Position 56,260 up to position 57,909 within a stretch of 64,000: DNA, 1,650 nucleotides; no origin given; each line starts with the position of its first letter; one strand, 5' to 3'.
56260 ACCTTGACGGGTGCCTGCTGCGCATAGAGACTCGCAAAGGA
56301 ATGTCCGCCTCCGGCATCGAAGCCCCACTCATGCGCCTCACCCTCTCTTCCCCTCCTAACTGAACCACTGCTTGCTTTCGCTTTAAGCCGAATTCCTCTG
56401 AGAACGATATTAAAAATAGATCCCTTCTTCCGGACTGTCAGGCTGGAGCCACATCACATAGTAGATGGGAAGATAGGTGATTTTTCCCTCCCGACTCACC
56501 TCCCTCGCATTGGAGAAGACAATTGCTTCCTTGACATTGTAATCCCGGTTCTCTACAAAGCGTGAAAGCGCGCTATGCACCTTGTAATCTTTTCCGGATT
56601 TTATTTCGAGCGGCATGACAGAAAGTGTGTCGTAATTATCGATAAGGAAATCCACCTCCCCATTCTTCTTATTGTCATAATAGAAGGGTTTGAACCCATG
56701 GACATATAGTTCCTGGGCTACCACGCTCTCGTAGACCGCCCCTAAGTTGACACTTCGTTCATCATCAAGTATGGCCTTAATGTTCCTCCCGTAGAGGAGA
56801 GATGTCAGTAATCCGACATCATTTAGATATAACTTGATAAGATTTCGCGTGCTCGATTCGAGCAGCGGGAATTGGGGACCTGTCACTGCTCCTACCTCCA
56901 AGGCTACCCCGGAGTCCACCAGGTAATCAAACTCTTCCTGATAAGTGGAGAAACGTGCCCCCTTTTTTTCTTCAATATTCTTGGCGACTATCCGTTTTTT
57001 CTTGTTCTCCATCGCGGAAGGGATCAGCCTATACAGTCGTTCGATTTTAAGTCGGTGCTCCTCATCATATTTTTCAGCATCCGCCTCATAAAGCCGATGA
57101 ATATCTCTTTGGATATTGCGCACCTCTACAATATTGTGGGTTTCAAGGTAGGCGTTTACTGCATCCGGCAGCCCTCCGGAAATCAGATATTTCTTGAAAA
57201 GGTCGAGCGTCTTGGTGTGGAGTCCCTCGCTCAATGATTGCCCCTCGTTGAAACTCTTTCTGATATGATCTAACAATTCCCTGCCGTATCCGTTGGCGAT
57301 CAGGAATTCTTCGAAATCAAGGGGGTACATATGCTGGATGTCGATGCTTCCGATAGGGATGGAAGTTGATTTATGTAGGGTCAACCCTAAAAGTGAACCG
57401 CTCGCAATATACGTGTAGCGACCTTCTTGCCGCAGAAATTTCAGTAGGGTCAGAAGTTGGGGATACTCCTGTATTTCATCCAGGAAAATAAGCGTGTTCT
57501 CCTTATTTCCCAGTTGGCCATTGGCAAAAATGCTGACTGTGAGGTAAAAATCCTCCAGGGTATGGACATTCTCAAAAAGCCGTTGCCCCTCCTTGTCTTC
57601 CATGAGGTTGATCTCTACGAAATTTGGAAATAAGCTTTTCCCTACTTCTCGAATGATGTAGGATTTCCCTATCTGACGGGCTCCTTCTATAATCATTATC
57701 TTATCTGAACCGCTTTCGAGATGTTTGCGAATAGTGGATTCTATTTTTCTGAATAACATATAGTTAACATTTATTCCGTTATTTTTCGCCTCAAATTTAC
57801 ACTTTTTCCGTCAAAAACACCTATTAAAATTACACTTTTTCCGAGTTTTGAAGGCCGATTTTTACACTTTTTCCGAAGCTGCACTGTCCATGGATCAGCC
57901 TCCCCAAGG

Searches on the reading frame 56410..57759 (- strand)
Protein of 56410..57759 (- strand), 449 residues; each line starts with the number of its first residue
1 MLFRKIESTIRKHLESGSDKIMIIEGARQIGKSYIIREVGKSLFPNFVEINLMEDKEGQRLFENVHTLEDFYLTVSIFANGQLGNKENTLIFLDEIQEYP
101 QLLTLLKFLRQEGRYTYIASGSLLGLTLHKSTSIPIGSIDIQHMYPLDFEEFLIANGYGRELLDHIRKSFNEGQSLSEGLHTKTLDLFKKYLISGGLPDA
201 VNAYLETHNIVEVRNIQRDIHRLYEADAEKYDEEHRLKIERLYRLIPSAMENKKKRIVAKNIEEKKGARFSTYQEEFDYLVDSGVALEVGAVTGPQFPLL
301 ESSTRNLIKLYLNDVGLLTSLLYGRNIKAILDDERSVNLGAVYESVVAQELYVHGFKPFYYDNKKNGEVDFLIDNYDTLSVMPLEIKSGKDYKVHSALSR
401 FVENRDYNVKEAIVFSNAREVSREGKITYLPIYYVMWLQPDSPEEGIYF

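Call 36: search_protein_families(library=pfam, proteins=[window:56410-57759:-])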
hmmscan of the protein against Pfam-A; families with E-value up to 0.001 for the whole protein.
window:56410-57759:- (449 aa): 2 families
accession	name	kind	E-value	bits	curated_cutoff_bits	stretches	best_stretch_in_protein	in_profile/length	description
PF13173.12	AAA_14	-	2e-24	86.5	27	1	19-153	2-129/129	AAA domain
PF13635.12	DUF4143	-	1.4e-23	83.8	28.1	1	226-389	2-160/160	Domain of unknown function (DUF4143)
